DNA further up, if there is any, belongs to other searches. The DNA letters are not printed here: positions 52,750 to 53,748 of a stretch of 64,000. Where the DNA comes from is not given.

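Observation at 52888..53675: Free-standing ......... homing-endonuclease ORF whose stop codon lies inside tRNA-Leu(CAG)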

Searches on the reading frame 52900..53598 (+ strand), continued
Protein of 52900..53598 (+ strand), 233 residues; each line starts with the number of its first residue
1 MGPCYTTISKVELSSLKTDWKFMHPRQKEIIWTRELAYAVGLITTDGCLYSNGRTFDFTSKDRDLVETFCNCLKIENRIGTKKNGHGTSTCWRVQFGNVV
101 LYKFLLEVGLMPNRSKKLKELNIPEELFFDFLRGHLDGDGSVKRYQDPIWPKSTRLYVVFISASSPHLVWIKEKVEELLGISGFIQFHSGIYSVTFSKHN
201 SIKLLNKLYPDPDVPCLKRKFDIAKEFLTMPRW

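Call 43: predict_structure(alignment_id=A1)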
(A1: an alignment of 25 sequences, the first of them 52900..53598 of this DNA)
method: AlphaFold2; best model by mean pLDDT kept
length: 233 residues; sequences in the alignment: 25
mean_pLDDT: 86.3   pTM: 0.83
mean pLDDT of the five models: 86.3, 85.2, 84.9, 84.8, 84.4
residues with pLDDT >= 90: 165; 70-90: 31; 50-70: 14; < 50: 23
segments of 3 or more residues with pLDDT < 50: 1-22
pLDDT, mean of each block of 10 residues (from residue 1): 37 41 65 96 93 93 96 95 76 94 94 79 97 97 91 92 94 98 92 95 97 93 90 52
secondary structure, 60 per line:
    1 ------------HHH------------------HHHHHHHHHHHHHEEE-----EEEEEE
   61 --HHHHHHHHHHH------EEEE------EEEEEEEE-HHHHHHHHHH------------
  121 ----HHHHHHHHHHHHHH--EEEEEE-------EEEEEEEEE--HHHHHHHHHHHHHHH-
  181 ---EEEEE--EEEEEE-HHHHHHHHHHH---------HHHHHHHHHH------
elements in order: H34-46 E47-49 E55-60 H63-73 E80-83 E90-97 H99-108 H125-138 E141-146 E154-162 H165-179 E184-188 E191-196 H198-208 H218-227

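Call 47: fold_search(model_id=the predicted structure, library=pdb)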
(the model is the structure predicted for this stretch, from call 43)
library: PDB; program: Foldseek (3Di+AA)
matches with E <= 10: 1110; with E <= 0.001: 152
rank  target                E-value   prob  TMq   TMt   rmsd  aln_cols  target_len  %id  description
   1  2dch                  4.1e-13  1.00  0.64  0.72   5.2       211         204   22  Crystal structure of archaeal intron-encoded homing endonuclease I-Tsp061I (released 2006-07-06)
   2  1mow_A                1.2e-08  1.00  0.53  0.50   6.1       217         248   19  E-DreI (released 2002-11-29)
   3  3hyi                  1.3e-08  1.00  0.53  0.45   7.3       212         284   14  Crystal structure of full-length DUF199/WhiA from Thermatoga maritima (released 2009-09-01)
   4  7qsu                  1.9e-08  1.00  0.57  0.38   6.5       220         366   17  Crystal structure of homing endonuclease-associated TliVMA intein (C1A, d333-339) (released 2022-03-30)
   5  3oor_A                4.4e-08  1.00  0.59  0.62   4.9       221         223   14  I-SceI mutant (K86R/G100T)complexed with C/G+4 DNA substrate (released 2010-11-17)
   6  2ab5_A                5.0e-08  1.00  0.61  0.55   5.7       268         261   13  bI3 LAGLIDADG Maturase (released 2005-08-30)
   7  2ab5_B                5.0e-08  1.00  0.59  0.54   5.6       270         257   14  bI3 LAGLIDADG Maturase (released 2005-08-30)
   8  6x1j_A                5.3e-08  1.00  0.61  0.63   4.8       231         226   14  The homing endonuclease I-WcaI bound to its DNA recognition sequence (released 2021-05-26)
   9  1r7m_A                6.3e-08  1.00  0.61  0.64   4.7       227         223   13  The homing endonuclease I-SceI bound to its DNA recognition region (released 2004-10-26)
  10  5a0m_B                1.1e-07  1.00  0.58  0.60   4.3       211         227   14  THE CRYSTAL STRUCTURE OF I-SCEI IN COMPLEX WITH ITS TARGET DNA IN THE PRESENCE OF MN (released 2016-05-04)
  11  1mow_G                1.2e-07  1.00  0.51  0.51   5.9       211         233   17  E-DreI (released 2002-11-29)
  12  7qss                  2.3e-07  1.00  0.57  0.33   4.3       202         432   17  Crystal structure of homing endonuclease-associated TliVMA intein (C1A) (released 2022-03-30)
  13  1p8k_Z                2.4e-07  1.00  0.55  0.51   7.5       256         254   12  The structure and DNA recognition of a bifunctional homing endonuclease and group I intron splicing factor (released 2004-01-20)
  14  3eh8_A                2.7e-07  1.00  0.58  0.54   7.2       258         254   12  Crystal structure of Y2 I-AniI variant (F13Y/S111Y)/DNA complex with calcium (released 2009-01-13)
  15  3mxa_A                3.0e-07  1.00  0.54  0.43   8.6       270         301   13  Molecular basis of engineered meganuclease targeting of the endogenous human RAG1 locus (released 2010-10-06)
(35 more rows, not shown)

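Call 54: find_related_loci(query=A1, collection=viral_contigs, flank=3000)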
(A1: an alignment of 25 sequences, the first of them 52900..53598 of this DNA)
Query A1 (233 aa) in viral_contigs; peptide patterns used: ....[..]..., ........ (x = any residue, [..] = any of these).
19 stretches matched a pattern, but none encodes a relative of the query by tblastn (E <= 1e-3).

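Call 55: search_solved_structures(query=A1, max_evalue=0.001)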
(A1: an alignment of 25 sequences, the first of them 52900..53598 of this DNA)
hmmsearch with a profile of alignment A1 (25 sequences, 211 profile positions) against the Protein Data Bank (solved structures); distinct sequences matched with E-value up to 0.001: 1.
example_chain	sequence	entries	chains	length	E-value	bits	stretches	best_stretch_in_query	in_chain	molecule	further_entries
2dch_X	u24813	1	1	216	2.9e-09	39.8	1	15-188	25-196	putative homing endonuclease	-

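Call 61: list_cluster_members(proteins=[P0121, window:52966-53598:+])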
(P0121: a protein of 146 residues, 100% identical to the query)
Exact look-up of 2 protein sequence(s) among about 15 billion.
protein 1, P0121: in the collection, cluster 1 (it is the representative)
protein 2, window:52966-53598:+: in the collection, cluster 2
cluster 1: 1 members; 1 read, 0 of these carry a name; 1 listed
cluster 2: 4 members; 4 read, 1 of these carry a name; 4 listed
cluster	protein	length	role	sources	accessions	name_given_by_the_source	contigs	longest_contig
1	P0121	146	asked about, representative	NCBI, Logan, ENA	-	-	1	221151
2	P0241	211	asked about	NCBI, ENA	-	-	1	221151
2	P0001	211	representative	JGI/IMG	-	hypothetical protein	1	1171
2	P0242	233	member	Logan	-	-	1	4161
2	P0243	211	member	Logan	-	-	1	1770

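Call 67: search_protein_representatives(alignment_id=A1)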
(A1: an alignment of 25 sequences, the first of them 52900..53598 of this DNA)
Query: 25 sequences, 211 profile positions. Proteins with E-value up to 0.001 (for the whole library): 18575; up to 1e-10: 4263; up to 1e-30: 315. The best 150 are listed.
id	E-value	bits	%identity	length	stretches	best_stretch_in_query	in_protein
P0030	5.0e-98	342.9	-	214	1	3-211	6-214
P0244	1.1e-85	302.5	-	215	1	1-207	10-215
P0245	8.3e-74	263.8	-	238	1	9-208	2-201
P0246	2.0e-72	259.3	-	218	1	9-205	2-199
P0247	1.1e-70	253.5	-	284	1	7-208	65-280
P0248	2.1e-70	252.7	-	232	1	4-209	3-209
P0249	3.3e-70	252.0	-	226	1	1-209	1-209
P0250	1.2e-69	250.2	-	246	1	6-207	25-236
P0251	1.4e-69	250.0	-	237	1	9-209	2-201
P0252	6.6e-69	247.7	-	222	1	6-207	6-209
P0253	1.1e-68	247.0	-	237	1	5-206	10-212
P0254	1.4e-68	246.7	-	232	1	9-208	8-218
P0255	2.6e-68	245.8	-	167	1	44-208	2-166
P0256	1.1e-67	243.7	-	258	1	9-207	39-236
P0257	2.2e-66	239.5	-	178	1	6-181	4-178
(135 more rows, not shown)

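Call 68: search_protein_families(library=pfam, proteins=[L017:2895-3986:+, L146:549-1196:+], max_evalue=0.01)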
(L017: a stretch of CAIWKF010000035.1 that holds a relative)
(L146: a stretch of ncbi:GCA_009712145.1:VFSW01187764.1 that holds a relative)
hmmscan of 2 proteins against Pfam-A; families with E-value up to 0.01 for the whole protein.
L017:2895-3986:+ (364 aa): 1 family
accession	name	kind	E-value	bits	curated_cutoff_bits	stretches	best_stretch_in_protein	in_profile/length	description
PF02661.23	Fic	-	1e-05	26.7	24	1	111-156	43-92/93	Fic/DOC family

L146:549-1196:+ (216 aa): 0 families
